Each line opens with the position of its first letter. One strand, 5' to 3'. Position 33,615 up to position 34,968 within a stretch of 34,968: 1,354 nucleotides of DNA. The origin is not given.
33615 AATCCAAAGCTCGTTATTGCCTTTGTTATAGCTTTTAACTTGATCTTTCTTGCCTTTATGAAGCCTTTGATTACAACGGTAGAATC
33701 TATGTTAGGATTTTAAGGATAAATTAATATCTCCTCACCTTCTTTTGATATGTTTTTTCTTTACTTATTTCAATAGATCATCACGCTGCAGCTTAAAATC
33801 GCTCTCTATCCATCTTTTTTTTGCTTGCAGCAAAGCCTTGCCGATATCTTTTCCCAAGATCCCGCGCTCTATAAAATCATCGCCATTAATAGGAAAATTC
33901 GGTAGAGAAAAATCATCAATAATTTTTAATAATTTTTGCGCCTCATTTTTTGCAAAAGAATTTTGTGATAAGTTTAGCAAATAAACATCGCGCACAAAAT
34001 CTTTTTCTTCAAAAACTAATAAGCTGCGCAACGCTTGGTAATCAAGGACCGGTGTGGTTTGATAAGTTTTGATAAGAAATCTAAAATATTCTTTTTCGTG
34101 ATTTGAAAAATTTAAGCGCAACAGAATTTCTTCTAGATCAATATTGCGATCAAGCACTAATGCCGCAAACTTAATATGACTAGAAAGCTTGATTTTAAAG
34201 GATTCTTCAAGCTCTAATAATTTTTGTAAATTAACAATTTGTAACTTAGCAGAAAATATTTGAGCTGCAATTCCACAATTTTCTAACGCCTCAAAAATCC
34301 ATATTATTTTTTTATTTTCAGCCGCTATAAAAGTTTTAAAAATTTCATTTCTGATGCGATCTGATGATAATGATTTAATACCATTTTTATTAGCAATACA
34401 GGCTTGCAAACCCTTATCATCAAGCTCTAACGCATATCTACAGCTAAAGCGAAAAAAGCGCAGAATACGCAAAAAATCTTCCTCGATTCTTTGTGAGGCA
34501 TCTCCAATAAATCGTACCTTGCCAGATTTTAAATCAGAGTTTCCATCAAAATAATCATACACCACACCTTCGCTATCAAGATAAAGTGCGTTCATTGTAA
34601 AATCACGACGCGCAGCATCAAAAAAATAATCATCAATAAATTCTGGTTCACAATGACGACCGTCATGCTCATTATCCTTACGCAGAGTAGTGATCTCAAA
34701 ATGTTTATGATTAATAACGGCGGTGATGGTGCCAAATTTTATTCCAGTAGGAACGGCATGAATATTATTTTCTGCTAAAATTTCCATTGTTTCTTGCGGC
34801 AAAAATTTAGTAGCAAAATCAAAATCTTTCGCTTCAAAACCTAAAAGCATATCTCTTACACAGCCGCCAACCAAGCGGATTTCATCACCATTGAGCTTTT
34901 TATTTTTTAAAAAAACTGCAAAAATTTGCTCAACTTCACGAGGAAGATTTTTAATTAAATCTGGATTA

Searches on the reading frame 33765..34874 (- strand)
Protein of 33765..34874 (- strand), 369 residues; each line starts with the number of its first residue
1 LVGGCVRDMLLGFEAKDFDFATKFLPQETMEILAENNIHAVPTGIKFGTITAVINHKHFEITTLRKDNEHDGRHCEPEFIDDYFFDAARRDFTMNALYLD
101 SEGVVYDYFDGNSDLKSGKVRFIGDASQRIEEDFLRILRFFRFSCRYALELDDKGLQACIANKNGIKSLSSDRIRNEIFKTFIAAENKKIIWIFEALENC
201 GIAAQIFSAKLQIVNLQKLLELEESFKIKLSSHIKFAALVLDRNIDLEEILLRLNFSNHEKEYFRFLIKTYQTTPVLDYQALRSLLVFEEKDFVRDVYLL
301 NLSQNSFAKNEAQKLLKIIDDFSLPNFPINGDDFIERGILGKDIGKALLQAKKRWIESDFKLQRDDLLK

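Call 77: search_protein_families(library=pfam, proteins=[window:33765-34874:-], max_evalue=0.01)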
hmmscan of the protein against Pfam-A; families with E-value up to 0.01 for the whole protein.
window:33765-34874:- (369 aa): 2 families
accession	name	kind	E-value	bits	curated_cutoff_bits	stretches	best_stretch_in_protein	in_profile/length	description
PF01743.26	PolyA_pol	-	6e-31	107.8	23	1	1-121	3-126/126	Poly A polymerase head domain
PF12627.12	PolyA_pol_RNAbd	-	0.001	19.2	22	1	150-207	3-57/64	Probable RNA and SrmB- binding site of polymerase A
